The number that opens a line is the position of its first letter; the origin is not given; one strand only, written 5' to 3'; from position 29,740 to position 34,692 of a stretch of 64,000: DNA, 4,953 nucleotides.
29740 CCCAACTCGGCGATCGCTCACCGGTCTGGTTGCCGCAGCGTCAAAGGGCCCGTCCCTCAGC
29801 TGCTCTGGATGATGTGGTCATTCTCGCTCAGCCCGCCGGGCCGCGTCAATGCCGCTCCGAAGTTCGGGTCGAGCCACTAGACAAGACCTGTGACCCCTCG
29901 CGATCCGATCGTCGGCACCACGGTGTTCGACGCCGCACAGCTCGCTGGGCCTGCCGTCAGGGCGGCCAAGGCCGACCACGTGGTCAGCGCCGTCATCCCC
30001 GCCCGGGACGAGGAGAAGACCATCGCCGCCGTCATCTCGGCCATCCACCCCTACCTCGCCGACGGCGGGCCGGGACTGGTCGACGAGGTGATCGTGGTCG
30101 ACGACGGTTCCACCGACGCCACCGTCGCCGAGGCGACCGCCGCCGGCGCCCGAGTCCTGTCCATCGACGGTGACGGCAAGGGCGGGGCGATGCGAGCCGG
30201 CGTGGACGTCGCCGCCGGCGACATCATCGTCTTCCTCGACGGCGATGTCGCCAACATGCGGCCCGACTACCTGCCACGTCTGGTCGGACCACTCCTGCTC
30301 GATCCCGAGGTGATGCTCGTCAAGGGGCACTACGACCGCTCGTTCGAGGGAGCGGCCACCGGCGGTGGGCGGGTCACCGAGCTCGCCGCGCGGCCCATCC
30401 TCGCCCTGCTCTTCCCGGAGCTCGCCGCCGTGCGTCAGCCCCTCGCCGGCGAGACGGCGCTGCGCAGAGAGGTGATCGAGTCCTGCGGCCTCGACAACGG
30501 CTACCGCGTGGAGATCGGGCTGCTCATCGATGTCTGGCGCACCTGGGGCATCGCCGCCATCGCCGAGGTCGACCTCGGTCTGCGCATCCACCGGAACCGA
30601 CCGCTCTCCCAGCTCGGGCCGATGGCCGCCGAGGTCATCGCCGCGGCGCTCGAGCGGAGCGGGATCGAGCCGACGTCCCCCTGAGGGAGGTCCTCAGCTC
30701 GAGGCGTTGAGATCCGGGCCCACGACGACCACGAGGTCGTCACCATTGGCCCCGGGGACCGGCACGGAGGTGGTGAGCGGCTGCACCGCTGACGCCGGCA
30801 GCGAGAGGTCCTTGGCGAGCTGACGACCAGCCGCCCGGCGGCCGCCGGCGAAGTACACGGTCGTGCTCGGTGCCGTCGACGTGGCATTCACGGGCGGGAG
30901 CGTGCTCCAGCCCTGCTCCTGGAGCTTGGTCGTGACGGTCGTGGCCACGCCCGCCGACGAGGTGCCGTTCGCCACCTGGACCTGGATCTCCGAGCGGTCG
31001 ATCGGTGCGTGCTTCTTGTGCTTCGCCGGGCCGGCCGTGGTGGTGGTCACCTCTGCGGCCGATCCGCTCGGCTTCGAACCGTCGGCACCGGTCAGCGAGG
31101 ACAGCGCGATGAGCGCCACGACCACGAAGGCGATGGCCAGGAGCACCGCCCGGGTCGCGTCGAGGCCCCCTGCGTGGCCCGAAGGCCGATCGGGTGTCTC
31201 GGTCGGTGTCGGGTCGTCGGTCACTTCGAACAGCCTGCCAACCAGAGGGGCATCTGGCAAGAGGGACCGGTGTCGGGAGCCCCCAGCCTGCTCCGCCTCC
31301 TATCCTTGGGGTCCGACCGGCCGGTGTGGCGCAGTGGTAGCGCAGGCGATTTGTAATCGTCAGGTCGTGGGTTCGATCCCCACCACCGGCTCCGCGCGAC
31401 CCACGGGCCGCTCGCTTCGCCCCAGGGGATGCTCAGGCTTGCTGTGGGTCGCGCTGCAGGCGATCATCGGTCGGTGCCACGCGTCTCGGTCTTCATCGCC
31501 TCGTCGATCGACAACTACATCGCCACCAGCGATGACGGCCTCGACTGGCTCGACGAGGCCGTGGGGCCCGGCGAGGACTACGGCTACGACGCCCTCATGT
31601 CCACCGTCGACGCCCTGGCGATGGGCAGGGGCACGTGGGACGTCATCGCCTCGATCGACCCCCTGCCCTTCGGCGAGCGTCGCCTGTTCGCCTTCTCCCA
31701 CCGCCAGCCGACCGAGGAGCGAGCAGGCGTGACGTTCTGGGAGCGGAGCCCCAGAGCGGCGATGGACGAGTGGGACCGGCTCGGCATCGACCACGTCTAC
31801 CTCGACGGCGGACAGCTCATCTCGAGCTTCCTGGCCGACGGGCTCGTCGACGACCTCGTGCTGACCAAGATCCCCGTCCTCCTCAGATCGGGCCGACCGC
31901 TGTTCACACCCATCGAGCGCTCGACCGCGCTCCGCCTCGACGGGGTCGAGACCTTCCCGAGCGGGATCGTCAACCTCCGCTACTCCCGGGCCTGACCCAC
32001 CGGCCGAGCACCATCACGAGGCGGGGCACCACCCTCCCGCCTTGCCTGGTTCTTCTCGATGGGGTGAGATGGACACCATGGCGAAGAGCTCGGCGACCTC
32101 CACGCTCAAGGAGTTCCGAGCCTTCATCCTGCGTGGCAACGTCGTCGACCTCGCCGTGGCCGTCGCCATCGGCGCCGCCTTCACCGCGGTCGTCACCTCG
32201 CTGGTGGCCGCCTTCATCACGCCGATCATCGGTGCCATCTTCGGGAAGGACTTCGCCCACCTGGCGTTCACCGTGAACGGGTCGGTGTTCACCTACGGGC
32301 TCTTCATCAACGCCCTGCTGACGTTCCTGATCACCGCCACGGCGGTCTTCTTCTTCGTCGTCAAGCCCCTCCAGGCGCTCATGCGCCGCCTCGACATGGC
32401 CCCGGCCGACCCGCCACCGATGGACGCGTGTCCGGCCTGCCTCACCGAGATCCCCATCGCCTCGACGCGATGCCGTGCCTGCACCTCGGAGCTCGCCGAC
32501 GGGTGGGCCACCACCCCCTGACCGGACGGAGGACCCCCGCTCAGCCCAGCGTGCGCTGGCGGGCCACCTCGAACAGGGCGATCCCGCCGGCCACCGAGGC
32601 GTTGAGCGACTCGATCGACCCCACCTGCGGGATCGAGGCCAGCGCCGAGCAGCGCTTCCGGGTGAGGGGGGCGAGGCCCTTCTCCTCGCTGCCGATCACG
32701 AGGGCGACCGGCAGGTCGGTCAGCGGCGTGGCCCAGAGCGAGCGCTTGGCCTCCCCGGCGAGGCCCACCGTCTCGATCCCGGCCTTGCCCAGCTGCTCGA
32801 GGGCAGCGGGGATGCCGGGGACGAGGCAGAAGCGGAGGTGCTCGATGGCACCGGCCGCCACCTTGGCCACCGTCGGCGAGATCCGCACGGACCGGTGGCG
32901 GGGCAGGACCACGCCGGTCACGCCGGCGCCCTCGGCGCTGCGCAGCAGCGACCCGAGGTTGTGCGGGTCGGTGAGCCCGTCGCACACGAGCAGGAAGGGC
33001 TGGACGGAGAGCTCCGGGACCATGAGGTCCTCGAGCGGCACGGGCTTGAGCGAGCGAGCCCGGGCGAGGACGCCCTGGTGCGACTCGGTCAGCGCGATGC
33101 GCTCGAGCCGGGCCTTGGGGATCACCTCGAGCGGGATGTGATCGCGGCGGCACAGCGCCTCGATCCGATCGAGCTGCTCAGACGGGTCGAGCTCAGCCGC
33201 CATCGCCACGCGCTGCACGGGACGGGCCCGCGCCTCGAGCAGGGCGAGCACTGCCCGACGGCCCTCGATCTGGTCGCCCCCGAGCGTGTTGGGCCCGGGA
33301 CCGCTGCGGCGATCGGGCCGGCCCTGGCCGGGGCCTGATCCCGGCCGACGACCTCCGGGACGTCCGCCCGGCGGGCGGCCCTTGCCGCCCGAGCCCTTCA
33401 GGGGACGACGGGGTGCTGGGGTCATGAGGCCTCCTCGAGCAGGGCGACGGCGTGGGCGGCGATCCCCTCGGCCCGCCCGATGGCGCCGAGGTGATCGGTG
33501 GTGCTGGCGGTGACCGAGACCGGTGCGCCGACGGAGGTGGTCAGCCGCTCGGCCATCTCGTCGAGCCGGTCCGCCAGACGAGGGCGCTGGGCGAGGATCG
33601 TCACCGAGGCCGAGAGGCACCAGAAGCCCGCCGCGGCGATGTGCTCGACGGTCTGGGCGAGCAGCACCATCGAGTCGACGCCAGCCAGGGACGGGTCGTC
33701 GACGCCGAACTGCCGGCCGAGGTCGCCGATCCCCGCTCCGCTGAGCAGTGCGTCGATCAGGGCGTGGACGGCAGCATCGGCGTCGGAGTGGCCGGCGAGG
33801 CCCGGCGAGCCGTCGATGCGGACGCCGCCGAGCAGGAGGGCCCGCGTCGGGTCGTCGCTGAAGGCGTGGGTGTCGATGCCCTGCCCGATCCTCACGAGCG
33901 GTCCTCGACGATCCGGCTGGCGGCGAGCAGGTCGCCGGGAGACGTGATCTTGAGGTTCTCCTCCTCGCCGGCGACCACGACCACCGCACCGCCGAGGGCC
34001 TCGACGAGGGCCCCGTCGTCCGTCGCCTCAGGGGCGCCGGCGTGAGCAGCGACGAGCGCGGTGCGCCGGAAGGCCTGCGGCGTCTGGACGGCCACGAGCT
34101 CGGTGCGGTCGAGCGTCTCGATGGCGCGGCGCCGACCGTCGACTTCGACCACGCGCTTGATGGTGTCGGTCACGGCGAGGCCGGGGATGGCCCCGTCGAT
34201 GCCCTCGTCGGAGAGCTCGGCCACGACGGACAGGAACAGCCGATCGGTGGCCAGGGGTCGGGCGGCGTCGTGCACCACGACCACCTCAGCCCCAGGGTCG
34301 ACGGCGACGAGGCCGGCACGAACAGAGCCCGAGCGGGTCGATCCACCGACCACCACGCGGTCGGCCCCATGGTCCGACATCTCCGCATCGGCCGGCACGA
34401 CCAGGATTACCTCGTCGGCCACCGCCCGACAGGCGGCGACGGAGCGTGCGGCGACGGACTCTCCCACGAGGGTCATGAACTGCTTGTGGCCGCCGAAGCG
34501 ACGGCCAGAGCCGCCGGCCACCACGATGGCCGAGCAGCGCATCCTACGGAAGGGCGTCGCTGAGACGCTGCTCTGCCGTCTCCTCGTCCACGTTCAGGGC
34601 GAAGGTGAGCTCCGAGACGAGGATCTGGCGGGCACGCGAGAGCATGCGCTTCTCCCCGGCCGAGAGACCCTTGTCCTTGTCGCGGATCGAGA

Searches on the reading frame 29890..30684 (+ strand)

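Call 58: search_protein_families(library=pfam, max_evalue=1e-7, proteins=[window:29890-30684:+])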
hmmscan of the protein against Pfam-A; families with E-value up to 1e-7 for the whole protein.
window:29890-30684:+ (264 aa): 1 family
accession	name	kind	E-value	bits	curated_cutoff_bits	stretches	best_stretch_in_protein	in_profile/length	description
PF00535.33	Glycos_transf_2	-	4.9e-20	72.6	23.3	1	33-145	1-113/168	Glycosyl transferase family 2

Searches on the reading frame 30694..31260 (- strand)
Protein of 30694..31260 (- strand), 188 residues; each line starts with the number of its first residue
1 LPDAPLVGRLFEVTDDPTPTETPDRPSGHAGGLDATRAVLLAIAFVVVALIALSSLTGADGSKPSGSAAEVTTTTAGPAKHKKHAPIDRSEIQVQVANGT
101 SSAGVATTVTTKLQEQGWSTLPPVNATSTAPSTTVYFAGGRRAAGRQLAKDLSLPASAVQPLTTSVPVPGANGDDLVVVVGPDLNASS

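Call 58: search_protein_families(library=pfam, max_evalue=1e-7, proteins=[window:30694-31260:-])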
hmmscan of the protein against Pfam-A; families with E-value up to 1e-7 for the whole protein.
window:30694-31260:- (188 aa): 1 family
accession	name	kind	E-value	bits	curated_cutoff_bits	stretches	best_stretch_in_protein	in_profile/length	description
PF13399.11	LytR_C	-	9.2e-13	49.4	22.2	1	91-183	1-85/86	LytR cell envelope-related transcriptional attenuator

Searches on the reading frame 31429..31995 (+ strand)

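Call 73: search_protein_families(library=pfam, max_evalue=1e-8, proteins=[window:31429-31995:+])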
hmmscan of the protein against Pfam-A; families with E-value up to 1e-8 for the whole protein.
window:31429-31995:+ (188 aa): 1 family
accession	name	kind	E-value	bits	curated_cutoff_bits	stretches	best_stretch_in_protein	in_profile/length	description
PF01872.23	RibD_C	-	5.3e-12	46.4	24.1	0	88-181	100-196/197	RibD C-terminal domain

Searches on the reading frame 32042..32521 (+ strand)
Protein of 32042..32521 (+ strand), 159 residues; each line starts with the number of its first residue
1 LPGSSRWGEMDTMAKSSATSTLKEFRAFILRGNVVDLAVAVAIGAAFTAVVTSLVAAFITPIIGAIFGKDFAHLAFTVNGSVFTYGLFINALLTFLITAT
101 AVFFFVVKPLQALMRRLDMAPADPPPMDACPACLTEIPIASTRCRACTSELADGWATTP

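Call 73: search_protein_families(library=pfam, max_evalue=1e-8, proteins=[window:32042-32521:+])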
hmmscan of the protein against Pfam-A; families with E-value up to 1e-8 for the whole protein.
window:32042-32521:+ (159 aa): 1 family
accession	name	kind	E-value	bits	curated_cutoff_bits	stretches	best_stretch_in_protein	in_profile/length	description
PF01741.23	MscL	-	2.1e-33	115.7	27.4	1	22-137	2-118/123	Large-conductance mechanosensitive channel, MscL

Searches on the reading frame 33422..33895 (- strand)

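Call 73: search_protein_families(library=pfam, max_evalue=1e-8, proteins=[window:33422-33895:-])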
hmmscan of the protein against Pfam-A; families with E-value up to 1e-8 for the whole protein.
window:33422-33895:- (157 aa): 1 family
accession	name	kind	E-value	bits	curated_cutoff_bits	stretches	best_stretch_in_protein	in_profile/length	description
PF02542.21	YgbB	-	3.4e-48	164.3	26.7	1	1-153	1-154/155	YgbB family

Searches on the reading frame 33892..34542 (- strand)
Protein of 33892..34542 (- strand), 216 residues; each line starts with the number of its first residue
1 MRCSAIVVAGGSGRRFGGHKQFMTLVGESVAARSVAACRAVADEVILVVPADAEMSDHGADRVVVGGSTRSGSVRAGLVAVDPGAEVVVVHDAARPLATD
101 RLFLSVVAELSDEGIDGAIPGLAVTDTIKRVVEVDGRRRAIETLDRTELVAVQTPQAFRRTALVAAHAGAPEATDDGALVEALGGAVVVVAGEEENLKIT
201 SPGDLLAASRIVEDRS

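Call 73: search_protein_families(library=pfam, max_evalue=1e-8, proteins=[window:33892-34542:-])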
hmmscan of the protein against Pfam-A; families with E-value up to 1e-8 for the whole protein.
window:33892-34542:- (216 aa): 2 families
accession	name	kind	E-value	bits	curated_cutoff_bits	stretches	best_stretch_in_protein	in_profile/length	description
PF01128.25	IspD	-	1.8e-47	162.4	27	1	5-213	3-220/221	2-C-methyl-D-erythritol 4-phosphate cytidylyltransferase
PF12804.13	NTP_transf_3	-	1.8e-11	44.9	27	1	5-120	1-121/160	MobA-like NTP transferase domain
